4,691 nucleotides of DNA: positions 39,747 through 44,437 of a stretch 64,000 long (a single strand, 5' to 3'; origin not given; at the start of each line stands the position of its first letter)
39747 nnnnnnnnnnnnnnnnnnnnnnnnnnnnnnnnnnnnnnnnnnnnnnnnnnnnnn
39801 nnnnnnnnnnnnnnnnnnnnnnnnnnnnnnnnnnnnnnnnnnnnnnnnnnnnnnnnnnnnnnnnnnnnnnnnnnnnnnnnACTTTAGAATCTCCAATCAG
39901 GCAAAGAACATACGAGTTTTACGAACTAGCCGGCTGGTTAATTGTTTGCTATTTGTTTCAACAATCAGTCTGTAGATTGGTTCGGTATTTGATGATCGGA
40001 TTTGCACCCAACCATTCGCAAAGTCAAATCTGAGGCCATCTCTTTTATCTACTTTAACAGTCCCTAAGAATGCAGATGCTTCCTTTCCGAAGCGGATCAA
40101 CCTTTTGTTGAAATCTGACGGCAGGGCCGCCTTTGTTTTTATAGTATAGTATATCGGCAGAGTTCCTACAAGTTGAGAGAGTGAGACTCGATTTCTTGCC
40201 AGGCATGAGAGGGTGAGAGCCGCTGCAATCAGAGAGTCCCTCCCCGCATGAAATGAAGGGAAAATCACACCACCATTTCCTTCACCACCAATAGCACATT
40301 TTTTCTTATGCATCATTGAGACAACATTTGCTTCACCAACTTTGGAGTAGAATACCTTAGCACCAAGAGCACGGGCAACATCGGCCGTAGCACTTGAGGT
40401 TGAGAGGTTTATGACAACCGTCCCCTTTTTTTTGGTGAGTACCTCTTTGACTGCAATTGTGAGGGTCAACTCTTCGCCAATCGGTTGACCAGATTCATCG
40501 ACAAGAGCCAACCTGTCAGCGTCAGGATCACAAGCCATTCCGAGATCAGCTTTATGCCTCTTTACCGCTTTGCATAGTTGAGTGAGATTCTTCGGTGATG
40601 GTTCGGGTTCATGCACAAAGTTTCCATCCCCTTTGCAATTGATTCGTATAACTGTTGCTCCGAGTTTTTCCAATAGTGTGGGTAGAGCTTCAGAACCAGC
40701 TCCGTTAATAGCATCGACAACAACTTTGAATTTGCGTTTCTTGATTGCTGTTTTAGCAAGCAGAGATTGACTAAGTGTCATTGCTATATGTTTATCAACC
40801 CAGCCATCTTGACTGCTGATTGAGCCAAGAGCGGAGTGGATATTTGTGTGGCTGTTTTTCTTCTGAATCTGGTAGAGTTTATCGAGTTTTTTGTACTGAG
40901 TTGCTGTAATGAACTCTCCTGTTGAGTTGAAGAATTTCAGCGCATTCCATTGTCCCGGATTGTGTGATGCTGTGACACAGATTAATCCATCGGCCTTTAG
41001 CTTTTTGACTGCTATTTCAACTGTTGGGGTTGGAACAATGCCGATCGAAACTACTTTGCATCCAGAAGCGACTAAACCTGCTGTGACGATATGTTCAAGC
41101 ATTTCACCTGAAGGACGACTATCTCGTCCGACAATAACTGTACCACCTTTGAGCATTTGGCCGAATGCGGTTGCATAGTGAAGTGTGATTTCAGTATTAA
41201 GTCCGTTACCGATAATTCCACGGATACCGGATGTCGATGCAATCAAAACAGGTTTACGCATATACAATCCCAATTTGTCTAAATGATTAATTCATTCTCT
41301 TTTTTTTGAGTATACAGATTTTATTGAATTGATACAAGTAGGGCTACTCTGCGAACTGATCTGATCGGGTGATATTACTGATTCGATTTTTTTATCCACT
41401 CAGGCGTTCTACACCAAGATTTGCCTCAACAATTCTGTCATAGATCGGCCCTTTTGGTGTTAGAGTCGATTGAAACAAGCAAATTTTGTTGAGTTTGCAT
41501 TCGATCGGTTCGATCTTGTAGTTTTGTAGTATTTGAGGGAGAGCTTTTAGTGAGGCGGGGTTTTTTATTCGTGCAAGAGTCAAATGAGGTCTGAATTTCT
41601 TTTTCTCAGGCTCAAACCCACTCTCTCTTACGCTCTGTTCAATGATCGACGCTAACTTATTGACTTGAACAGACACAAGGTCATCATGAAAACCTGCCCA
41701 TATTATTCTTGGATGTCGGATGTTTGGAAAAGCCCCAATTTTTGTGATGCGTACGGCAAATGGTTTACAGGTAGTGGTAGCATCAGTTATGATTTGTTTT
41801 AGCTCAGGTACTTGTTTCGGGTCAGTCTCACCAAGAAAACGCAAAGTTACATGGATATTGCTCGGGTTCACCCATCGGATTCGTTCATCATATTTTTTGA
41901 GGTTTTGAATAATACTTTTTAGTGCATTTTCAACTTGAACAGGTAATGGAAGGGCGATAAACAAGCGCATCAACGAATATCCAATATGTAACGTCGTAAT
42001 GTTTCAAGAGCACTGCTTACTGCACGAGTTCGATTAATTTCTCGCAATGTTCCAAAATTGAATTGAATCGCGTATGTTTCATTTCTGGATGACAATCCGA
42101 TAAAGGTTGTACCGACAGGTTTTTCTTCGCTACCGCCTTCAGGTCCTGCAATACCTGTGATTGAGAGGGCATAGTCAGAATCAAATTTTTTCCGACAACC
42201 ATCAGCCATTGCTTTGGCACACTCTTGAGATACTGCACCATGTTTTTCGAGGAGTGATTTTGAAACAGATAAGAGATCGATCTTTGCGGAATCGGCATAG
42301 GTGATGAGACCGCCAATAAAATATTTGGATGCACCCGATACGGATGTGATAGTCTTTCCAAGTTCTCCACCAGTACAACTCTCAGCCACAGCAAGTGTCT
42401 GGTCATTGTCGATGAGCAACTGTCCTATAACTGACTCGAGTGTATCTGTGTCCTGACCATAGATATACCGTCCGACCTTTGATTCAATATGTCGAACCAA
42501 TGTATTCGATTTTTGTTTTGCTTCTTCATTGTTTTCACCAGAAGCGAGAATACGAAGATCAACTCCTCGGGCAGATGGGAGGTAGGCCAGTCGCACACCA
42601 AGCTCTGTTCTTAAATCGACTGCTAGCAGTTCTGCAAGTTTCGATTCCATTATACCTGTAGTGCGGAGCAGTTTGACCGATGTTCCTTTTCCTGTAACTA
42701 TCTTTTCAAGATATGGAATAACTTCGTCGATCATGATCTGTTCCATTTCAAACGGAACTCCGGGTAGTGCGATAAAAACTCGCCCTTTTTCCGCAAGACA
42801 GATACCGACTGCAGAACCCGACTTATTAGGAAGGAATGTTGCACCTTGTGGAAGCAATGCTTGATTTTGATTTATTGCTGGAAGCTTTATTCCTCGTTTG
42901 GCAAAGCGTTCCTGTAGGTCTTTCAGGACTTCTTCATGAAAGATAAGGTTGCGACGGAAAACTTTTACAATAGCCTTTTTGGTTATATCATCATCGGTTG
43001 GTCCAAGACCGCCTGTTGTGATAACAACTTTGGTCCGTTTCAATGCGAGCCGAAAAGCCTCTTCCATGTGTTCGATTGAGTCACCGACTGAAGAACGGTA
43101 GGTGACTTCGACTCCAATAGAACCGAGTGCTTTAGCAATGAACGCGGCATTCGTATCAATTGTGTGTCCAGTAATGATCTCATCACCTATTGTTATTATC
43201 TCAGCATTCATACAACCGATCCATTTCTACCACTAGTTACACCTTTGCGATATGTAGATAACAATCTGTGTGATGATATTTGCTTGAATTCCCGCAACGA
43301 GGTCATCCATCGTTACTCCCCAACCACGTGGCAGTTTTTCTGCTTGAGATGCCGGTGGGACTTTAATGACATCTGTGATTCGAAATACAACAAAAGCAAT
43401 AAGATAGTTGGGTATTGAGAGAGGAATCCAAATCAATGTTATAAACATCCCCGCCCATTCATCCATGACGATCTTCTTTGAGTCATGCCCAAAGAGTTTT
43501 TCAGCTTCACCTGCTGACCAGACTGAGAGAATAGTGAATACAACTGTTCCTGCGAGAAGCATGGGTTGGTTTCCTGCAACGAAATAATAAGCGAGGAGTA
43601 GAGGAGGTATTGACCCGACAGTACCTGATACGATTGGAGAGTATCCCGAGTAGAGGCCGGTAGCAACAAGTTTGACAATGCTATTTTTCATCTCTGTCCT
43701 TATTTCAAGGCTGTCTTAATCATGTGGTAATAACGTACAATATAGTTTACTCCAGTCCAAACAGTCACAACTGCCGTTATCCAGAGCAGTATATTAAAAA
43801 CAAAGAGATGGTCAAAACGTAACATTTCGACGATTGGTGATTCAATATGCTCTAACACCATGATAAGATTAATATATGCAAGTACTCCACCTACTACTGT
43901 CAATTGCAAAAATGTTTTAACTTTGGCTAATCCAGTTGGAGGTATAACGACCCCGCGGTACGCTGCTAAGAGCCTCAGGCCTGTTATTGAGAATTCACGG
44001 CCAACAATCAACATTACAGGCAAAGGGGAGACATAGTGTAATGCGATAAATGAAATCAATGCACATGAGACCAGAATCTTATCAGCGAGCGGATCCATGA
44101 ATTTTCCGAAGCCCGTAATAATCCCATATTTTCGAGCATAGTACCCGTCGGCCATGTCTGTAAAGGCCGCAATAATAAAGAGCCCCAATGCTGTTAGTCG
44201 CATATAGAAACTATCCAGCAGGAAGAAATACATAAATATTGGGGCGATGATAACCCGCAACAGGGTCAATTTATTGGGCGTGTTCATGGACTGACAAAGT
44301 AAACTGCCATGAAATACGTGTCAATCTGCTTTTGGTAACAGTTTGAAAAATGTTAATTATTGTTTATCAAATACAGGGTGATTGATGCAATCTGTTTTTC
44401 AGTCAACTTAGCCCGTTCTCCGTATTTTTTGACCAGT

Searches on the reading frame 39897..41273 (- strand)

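Call 83: search_protein_families(library=pfam, proteins=[window:39897-41273:-], max_evalue=0.00001)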
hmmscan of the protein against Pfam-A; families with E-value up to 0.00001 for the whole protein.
window:39897-41273:- (458 aa): 4 families
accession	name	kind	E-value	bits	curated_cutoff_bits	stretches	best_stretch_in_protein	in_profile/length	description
PF02878.22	PGM_PMM_I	-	6.8e-35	120.2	22.5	1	13-135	5-132/138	Phosphoglucomutase/phosphomannomutase, alpha/beta/alpha domain I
PF02879.22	PGM_PMM_II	-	1e-29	103.5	29.3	1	171-262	12-103/103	Phosphoglucomutase/phosphomannomutase, alpha/beta/alpha domain II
PF02880.22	PGM_PMM_III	-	3.3e-22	79.2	20.7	1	271-370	6-109/115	Phosphoglucomutase/phosphomannomutase, alpha/beta/alpha domain III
PF00408.26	PGM_PMM_IV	-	1.8e-07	31.6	23.1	1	408-450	20-62/68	Phosphoglucomutase/phosphomannomutase, C-terminal domain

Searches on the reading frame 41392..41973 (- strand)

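Call 83: search_protein_families(library=pfam, proteins=[window:41392-41973:-], max_evalue=0.00001)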
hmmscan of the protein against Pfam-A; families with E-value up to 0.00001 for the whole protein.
window:41392-41973:- (193 aa): 3 families
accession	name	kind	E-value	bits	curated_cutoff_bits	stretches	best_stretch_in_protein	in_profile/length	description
PF02834.22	LigT_PEase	-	1.2e-34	118.8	23.3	2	9-92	2-87/87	LigT like Phosphoesterase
PF13563.12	2_5_RNA_ligase2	-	1e-13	52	27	1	22-168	9-147/152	2'-5' RNA ligase superfamily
PF10469.15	AKAP7_NLS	-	2.6e-10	41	24.4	1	11-141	15-154/208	AKAP7 2'5' RNA ligase-like domain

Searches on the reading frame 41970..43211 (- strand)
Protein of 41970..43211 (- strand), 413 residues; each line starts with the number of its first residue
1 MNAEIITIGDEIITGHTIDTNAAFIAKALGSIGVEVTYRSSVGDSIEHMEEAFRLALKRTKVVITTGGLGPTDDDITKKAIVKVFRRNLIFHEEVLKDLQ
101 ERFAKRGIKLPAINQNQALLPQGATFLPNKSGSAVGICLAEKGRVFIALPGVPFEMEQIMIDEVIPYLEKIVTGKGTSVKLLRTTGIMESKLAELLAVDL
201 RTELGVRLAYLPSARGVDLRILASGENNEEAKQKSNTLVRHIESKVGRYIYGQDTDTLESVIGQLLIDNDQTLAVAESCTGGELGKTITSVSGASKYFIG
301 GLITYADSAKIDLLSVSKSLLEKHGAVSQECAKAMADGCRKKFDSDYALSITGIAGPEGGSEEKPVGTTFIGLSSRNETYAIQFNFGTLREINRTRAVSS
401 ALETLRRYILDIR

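Call 83: search_protein_families(library=pfam, proteins=[window:41970-43211:-], max_evalue=0.00001)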
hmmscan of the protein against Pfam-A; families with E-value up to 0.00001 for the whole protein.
window:41970-43211:- (413 aa): 3 families
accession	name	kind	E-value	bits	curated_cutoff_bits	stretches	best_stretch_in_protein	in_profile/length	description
PF02464.23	CinA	-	4.8e-56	189.1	23.5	1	256-408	2-154/155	Competence-damaged protein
PF00994.29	MoCF_biosynth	-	4.4e-34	117.7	26.6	1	4-169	1-143/144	Probable molybdopterin binding domain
PF18146.6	CinA_KH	-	1.3e-15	57.7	27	1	180-252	2-73/73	Damage-inducible protein CinA KH domain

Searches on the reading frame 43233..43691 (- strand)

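Call 83: search_protein_families(library=pfam, proteins=[window:43233-43691:-], max_evalue=0.00001)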
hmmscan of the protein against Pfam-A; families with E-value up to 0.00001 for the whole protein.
window:43233-43691:- (152 aa): 1 family
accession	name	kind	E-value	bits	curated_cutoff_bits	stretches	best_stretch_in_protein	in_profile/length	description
PF04608.18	PgpA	-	8e-37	126.8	28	1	9-144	2-140/141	Phosphatidylglycerophosphatase A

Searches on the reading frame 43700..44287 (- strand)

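Call 83: search_protein_families(library=pfam, proteins=[window:43700-44287:-], max_evalue=0.00001)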
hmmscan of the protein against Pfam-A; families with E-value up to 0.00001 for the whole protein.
window:43700-44287:- (195 aa): 1 family
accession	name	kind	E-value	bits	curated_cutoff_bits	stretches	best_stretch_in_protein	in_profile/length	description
PF01066.26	CDP-OH_P_transf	-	1.2e-37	130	22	1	1-177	1-152/152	CDP-alcohol phosphatidyltransferase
